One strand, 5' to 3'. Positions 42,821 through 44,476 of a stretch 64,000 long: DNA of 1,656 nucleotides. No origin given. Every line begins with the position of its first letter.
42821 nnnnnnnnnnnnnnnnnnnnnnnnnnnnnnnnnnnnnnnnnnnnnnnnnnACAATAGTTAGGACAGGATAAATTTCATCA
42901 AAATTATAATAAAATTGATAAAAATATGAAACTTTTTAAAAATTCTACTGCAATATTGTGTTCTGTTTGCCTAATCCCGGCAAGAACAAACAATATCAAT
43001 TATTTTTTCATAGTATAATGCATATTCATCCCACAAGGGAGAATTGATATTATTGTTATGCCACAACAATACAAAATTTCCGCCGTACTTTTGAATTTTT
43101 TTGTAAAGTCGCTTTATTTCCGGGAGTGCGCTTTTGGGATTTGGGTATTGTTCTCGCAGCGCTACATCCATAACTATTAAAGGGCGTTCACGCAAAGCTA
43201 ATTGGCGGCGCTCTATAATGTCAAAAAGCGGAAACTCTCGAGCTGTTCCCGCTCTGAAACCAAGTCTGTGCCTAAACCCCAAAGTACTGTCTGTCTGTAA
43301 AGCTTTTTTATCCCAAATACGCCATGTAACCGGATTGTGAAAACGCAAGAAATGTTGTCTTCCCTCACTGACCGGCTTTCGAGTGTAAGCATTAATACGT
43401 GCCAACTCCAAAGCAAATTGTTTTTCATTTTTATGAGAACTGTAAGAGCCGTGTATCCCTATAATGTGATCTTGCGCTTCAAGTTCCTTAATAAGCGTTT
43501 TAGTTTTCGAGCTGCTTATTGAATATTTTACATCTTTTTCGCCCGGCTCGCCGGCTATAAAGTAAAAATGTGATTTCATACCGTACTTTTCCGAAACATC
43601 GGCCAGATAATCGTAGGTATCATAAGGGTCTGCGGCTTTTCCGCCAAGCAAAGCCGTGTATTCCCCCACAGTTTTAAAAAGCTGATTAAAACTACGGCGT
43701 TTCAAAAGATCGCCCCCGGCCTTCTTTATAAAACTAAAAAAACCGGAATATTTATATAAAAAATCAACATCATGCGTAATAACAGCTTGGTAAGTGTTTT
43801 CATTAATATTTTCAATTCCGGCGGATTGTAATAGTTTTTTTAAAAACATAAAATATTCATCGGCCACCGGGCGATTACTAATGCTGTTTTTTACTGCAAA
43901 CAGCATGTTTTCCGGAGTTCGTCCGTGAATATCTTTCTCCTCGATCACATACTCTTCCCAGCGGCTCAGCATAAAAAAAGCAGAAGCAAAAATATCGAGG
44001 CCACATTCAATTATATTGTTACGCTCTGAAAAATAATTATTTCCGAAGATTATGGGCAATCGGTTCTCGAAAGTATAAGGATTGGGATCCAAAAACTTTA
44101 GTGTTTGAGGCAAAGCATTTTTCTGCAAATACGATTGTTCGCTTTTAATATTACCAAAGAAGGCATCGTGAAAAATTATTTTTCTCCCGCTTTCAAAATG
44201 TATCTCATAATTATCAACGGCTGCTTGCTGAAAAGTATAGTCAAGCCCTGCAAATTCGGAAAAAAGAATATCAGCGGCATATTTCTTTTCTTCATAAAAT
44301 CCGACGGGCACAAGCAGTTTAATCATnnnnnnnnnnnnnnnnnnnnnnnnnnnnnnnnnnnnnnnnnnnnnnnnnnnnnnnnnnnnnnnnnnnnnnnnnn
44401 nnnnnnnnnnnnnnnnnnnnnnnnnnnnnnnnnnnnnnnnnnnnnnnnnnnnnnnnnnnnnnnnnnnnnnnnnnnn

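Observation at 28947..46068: Candidate novel zwitterionic surface-polysaccharide system (AATGal-type amine plus diacetamido-uronate)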

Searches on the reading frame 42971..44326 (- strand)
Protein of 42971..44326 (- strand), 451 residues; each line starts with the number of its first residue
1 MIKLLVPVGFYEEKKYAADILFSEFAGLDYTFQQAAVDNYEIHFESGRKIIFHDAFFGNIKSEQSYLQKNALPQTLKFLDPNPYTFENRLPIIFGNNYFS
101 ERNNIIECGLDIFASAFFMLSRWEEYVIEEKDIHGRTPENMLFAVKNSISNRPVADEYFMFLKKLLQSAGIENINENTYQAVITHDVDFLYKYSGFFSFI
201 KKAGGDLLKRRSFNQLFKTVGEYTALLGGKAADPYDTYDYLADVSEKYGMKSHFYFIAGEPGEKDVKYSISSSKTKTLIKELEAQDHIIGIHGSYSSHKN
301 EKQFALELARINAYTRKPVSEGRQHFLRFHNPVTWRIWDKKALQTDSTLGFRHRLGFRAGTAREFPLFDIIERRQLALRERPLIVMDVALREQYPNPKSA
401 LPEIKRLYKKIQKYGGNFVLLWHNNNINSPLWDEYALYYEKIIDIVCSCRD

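Call 5: search_protein_families(library=pfam, proteins=[window:42971-44326:-])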
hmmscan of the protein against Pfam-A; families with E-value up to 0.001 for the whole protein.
window:42971-44326:- (451 aa): 1 family
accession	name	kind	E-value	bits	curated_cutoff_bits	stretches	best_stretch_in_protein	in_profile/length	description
PF23019.1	DUF7033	-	5.3e-23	81.7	27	1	109-194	2-88/90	Family of unknown function (DUF7033)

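Call 7: search_protein_families(library=ncbifam, proteins=[window:42971-44326:-], max_evalue=0.001)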
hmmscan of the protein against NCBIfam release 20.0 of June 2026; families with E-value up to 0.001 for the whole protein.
window:42971-44326:- (451 aa): 1 family
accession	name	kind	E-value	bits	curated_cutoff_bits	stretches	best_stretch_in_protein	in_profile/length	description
NF053580.1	deacetylase_VimE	equivalog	2.3e-43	148.4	440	1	30-443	26-426/431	UDP-2,3-diacetamido-2,3-dideoxy-alpha-D-glucuronate deacetylase VimE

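Call 27: find_homologous_proteins(query=window:42971-44326:-, max_evalue=1e-10)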
Query window:42971-44326:- (451 aa): 1935 proteins with E <= 1e-10 among 7830 candidates; the best 120 are listed.
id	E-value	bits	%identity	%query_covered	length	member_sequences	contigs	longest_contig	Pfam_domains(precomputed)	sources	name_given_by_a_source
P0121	1.9e-274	929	90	99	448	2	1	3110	PF23019.3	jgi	-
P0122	1.2e-243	827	80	99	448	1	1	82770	PF23019.3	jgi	jgi:peptidoglycan/xylan/chitin deacetylase (PgdA/CDA1 family)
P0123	8.2e-138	479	50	99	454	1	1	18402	PF23019.3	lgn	-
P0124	5.6e-134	466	49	99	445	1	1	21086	PF23019.3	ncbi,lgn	-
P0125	9.2e-129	449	48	99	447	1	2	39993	PF23019.3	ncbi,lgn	-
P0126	5.4e-125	436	44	99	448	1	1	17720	PF10096.15,PF23019.3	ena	-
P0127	1.9e-122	428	45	98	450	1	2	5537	PF23019.3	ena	-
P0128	4.6e-120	420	44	98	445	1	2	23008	PF23019.3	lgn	-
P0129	1.3e-119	419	45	98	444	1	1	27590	PF23019.3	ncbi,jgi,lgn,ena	-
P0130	9.5e-119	416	44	98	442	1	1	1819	PF23019.3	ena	-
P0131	1.3e-117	412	43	98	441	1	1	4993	PF23019.3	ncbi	-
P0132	3.0e-117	411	43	99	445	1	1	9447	PF23019.3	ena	-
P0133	3.9e-117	411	44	98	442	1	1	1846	PF23019.3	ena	-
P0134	4.7e-117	410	42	98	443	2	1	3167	PF23019.3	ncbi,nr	ncbi:MAG: polysaccharide deacetylase family protein [Bacteroidales bacterium]|nr:polysaccharide deac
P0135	5.1e-117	410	42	98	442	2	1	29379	PF23019.3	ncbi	-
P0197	5.3e-104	367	41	97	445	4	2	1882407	PF23019.3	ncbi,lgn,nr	ncbi:polysaccharide deacetylase family protein [Tenacibaculum maritimum]|nr:polysaccharide deacetyla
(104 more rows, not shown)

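Call 28: find_encoding_contigs(protein=P0122, flank=10000, max_places=1)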
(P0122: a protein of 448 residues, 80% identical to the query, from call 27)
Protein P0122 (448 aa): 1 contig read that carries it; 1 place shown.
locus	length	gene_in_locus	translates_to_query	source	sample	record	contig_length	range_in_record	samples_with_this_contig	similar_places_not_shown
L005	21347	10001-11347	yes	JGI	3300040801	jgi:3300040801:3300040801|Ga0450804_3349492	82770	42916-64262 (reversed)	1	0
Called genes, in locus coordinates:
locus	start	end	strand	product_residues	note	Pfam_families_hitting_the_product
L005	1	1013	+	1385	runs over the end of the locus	PF08126:Propeptide_C25, PF01364:Peptidase_C25, PF19081:Ig_7 (weak), PF07679:I-set (weak), PF13927:Ig_3 (faint), PF18962:Por_Secre_tail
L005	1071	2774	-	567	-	PF23357:DUF7088, PF09822:ABC_transp_aux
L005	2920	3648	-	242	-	PF01061:ABC2_membrane (weak), PF12679:ABC2_membrane_2, PF12730:ABC2_membrane_4, PF12698:ABC2_membrane_3, PF13346:ABC2_membrane_5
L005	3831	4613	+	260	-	PF01975:SurE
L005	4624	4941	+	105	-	-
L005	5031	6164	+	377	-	PF02684:LpxB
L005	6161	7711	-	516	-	PF10150:RNase_E_G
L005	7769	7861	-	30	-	-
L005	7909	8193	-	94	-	PF00216:Bac_DNA_binding, PF18291:HU-HIG (weak), PF18175:HU-CCDC81_bac_2 (weak)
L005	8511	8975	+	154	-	PF19315:MC_hydratase, PF01575:MaoC_dehydratas, PF13452:FAS1_DH_region (weak)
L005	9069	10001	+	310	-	PF03328:HpcH_HpaI, PF15617:C-C_Bond_Lyase (faint)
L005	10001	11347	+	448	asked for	PF23019:DUF7033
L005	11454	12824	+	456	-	PF01943:Polysacc_synt, PF13440:Polysacc_synt_3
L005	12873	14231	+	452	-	-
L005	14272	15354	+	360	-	PF13439:Glyco_transf_4 (weak), PF00534:Glycos_transf_1, PF13692:Glyco_trans_1_4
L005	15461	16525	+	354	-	PF01408:GFO_IDH_MocA, PF03447:NAD_binding_3 (weak), PF22725:GFO_IDH_MocA_C3, PF02894:GFO_IDH_MocA_C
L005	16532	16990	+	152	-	PF25084:LbH_EIF2B (weak), PF25087:GMPPB_C (faint), PF00132:Hexapep, PF14602:Hexapep_2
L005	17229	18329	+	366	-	PF00155:Aminotran_1_2, PF01041:DegT_DnrJ_EryC1, PF01212:Beta_elim_lyase (weak), PF01053:Cys_Met_Meta_PP (weak), PF00266:Aminotran_5 (weak)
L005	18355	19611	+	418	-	PF13439:Glyco_transf_4, PF13579:Glyco_trans_4_4 (weak), PF00534:Glycos_transf_1, PF13692:Glyco_trans_1_4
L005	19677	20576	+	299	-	PF01370:Epimerase, PF04321:RmlD_sub_bind, PF01073:3Beta_HSD (weak), PF07993:NAD_binding_4 (weak), PF16363:GDP_Man_Dehyd (weak)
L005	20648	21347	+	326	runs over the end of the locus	PF00953:Glycos_transf_4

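Call 29: find_encoding_contigs(protein=P0197, flank=10000, max_places=1)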
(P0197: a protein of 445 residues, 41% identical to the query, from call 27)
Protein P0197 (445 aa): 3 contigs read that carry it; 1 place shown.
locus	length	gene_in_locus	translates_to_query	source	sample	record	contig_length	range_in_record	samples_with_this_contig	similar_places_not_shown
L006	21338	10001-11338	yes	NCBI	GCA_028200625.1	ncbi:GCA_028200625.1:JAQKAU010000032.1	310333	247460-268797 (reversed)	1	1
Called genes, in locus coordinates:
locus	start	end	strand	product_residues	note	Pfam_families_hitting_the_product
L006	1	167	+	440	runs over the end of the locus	PF03721:UDPG_MGDP_dh_N, PF00984:UDPG_MGDP_dh, PF03720:UDPG_MGDP_dh_C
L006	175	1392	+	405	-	PF08245:Mur_ligase_M, PF02875:Mur_ligase_C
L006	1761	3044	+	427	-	PF03721:UDPG_MGDP_dh_N, PF00984:UDPG_MGDP_dh, PF03720:UDPG_MGDP_dh_C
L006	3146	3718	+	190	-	PF25084:LbH_EIF2B, PF00132:Hexapep, PF25087:GMPPB_C (weak), PF14602:Hexapep_2 (weak)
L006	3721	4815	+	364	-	PF01041:DegT_DnrJ_EryC1, PF01053:Cys_Met_Meta_PP (weak), PF01212:Beta_elim_lyase (faint), PF00266:Aminotran_5 (weak)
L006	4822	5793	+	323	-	PF01408:GFO_IDH_MocA, PF22725:GFO_IDH_MocA_C3 (weak), PF02894:GFO_IDH_MocA_C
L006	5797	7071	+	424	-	PF01943:Polysacc_synt, PF13440:Polysacc_synt_3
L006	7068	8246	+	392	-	-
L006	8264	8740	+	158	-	PF00132:Hexapep, PF14602:Hexapep_2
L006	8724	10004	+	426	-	-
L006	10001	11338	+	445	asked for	PF23019:DUF7033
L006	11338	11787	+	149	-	PF13439:Glyco_transf_4 (weak)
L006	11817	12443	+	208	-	PF00534:Glycos_transf_1, PF13692:Glyco_trans_1_4, PF26337:Gtf3_C (weak), PF13524:Glyco_trans_1_2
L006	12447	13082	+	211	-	PF02585:PIG-L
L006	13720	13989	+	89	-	PF00132:Hexapep (weak)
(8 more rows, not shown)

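Call 30: find_encoding_contigs(protein=P0125, flank=10000, max_places=1)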
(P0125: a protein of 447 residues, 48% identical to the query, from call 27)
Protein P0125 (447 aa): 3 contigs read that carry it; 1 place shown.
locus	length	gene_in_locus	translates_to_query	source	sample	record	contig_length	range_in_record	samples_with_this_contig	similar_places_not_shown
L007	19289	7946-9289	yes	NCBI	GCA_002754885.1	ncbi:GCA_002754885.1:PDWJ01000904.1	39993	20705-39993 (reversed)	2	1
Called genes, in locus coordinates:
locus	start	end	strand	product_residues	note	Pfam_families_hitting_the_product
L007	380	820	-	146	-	-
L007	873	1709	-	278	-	-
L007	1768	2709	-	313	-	PF01259:SAICAR_synt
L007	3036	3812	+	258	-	PF01975:SurE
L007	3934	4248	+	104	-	-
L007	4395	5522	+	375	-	PF02684:LpxB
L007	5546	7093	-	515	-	PF10150:RNase_E_G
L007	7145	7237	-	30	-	-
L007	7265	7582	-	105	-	PF18291:HU-HIG, PF00216:Bac_DNA_binding, PF18175:HU-CCDC81_bac_2 (weak)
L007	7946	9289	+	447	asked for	PF23019:DUF7033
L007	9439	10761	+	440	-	PF01943:Polysacc_synt, PF13440:Polysacc_synt_3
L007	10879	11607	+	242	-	PF01061:ABC2_membrane (weak), PF12679:ABC2_membrane_2, PF10920:DUF2705, PF12730:ABC2_membrane_4, PF12698:ABC2_membrane_3, PF13346:ABC2_membrane_5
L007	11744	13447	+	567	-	PF23357:DUF7088, PF09822:ABC_transp_aux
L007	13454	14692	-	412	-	PF01566:Nramp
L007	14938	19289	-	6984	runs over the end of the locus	PF17803:Cadherin_4 (weak), PF22352:K319L-like_PKD (faint), PF17803:Cadherin_4, PF16184:Cadherin_3, PF17963:Big_9 (weak), PF00801:PKD (weak), PF18911:PKD_4, PF13585:CHU_C (faint)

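Call 70: search_solved_structures(query=window:42971-44326:-, max_evalue=1)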
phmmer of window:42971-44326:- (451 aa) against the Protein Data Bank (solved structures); distinct sequences matched with E-value up to 1: 2.
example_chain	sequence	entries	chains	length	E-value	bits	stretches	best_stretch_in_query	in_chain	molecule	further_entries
6qdv_N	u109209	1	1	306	0.26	13.9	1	59-110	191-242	U5 small nuclear ribonucleoprotein 40 kDa protein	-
3jcr_D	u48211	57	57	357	0.34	13.5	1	59-110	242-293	U5-40K | U5 small nuclear ribonucleoprotein 40 kDa protein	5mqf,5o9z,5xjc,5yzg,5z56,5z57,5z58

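Call 80: predict_structure(alignment_id=A1)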
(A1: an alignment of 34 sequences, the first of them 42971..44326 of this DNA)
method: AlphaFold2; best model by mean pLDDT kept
length: 451 residues; sequences in the alignment: 34
mean_pLDDT: 94.7   pTM: 0.92
mean pLDDT of the five models: 94.7, 94.4, 94.3, 93.9, 92.6
residues with pLDDT >= 90: 391; 70-90: 55; 50-70: 4; < 50: 1
segments of 3 or more residues with pLDDT < 50: none
pLDDT, mean of each block of 10 residues (from residue 1): 96 98 97 98 97 96 86 96 94 98 97 98 97 94 97 98 97 91 95 82 86 89 89 90 96 97 93 95 98 96 98 97 94 97 98 97 98 98 98 96 97 97 92 93 87 39
secondary structure, 60 per line:
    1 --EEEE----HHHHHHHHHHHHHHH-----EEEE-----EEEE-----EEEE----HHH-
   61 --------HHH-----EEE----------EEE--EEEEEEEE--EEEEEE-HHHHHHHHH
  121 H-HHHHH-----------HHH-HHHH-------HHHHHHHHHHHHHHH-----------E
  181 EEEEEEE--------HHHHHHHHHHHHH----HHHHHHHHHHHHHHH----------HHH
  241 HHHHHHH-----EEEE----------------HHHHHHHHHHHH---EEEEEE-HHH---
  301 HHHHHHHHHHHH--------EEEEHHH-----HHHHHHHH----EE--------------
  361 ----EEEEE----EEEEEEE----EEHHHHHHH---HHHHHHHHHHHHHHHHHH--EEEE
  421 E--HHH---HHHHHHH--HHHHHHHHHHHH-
elements in order: E3-6 H11-25 E31-34 E40-43 E49-52 E77-79 E90-92 E95-102 E105-110 H112-121 H123-127 H143-146 H154-168 E180-187 H196-208 H213-227 H238-247 E253-256 H273-284 E288-293 H301-312 E321-324 H333-340 E365-369 E374-380 H387-393 H397-414 E417-421 H430-436 H439-450

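Call 82: fold_search(model_id=the predicted structure, library=pdb)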
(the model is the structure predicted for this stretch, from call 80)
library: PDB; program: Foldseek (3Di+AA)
matches with E <= 10: 877; with E <= 0.001: 10
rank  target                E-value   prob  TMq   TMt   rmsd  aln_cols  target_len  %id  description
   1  3rxz_B                2.6e-08  1.00  0.39  0.59   5.8       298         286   15  Crystal structure of putative polysaccharide deacetylase from Mycobacterium smegmatis (released 2011-06-22)
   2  3rxz_C                3.0e-08  1.00  0.37  0.55   6.5       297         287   15  Crystal structure of putative polysaccharide deacetylase from Mycobacterium smegmatis (released 2011-06-22)
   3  3rxz_A                6.6e-08  1.00  0.38  0.57   6.3       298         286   15  Crystal structure of putative polysaccharide deacetylase from Mycobacterium smegmatis (released 2011-06-22)
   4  3qbu_A                2.5e-07  1.00  0.38  0.57   6.9       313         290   12  Crystal structure of putative peptidoglycan deactelyase (HP0310) from Helicobacter pylori (released 2011-05-25)
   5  8t0j                  2.4e-05  1.00  0.36  0.58   6.4       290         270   13  Salmonella Typhimurium ArnD (released 2023-10-18)
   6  5zns_A                3.8e-05  1.00  0.31  0.35   9.0       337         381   14  Insect chitin deacetylase (released 2019-02-20)
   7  5znt_A                9.4e-05  1.00  0.32  0.38   9.7       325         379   14  Insect chitin deacetylase (released 2019-02-20)
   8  6hpa                  3.7e-04  1.00  0.29  0.45   5.5       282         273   11  Crystal structure of a BA3943 mutant,a CE4 family pseudoenzyme (released 2019-10-09)
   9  7bkf                  4.7e-04  1.00  0.29  0.44   5.5       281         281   11  Crystal structure of WT BA3943, a CE4 family pseudoenzyme from Bacillus Anthracis (released 2021-05-19)
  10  7ax7                  9.3e-04  1.00  0.27  0.53   5.9       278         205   10  Crystal structure of the Xyl-CE4 domain of a multidomain xylanase from the hindgut metagenome of Trinervitermes trinervo (released 2020-11-18)
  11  6hm9                  1.1e-03  1.00  0.29  0.46   5.1       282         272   11  Crystal structure of a BA3943 mutant,a CE4 family pseudoenzyme with restored enzymatic activity. (released 2019-10-09)
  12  8ccy                  1.4e-03  1.00  0.33  0.21   8.3       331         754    9  Human heparan sulfate N-deacetylase-N-sulfotransferase 1 in complex with calcium and 3'-phosphoadenosine-5'-phosphosulfa (released 2024-02-07)
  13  4jtk_B                1.4e-03  0.98  0.27  0.41   9.0       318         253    9  Crystal structure of R117Q mutant of 3-deoxy-D-manno-octulosonate 8-phosphate synthase (KDO8PS) from Neisseria meningi (released 2013-06-26)
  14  8cd0_A                1.6e-03  0.97  0.34  0.23  12.9       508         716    9  Human heparan sulfate N-deacetylase-N-sulfotransferase 1 in complex with calcium, 3'-phosphoadenosine-5'-phosphosulfat (released 2024-02-07)
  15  5jmu                  1.7e-03  1.00  0.26  0.47   8.7       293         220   14  The crystal structure of the catalytic domain of peptidoglycan N-acetylglucosamine deacetylase from Eubacterium rectale  (released 2016-06-29)
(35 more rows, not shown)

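Call 88: search_protein_families(library=ncbifam, proteins=[L005:19677-20576:+], max_evalue=0.00001)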
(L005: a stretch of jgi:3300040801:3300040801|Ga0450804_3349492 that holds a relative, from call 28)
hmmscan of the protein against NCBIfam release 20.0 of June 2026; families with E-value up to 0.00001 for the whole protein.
L005:19677-20576:+ (299 aa): 8 families
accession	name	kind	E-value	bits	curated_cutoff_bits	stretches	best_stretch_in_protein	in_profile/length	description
TIGR01179.1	galE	equivalog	8.3e-10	38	262.3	1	58-156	70-173/332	UDP-glucose 4-epimerase GalE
TIGR01777.1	yfcH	hypoth_equivalog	2.7e-09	37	207.35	1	5-252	1-256/292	TIGR01777 family oxidoreductase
TIGR02197.1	heptose_epim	equivalog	2.7e-09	36.7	274.6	1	28-247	38-273/316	ADP-glyceromanno-heptose 6-epimerase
TIGR04180.1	EDH_00030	hypoth_equivalog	9.2e-08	31.5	475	1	58-242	70-262/297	NAD-dependent 4,6-dehydratase LegB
NF047837.1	UDPAcbARedWbcJ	equivalog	1.5e-06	27.4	500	1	7-176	5-150/372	UDP-2-acetamido-2,6-beta-L-arabino-hexul-4-ose reductase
TIGR01214.1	rmlD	equivalog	5.8e-06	25.6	224.05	1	58-169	50-159/285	dTDP-4-dehydrorhamnose reductase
TIGR01181.1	dTDP_gluc_dehyt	equivalog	7.9e-06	25.2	365.1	0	56-215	71-239/321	dTDP-glucose 4,6-dehydratase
TIGR03466.1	HpnA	hypoth_equivalog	8.4e-06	24.9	367.65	1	74-198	80-208/327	hopanoid-associated sugar epimerase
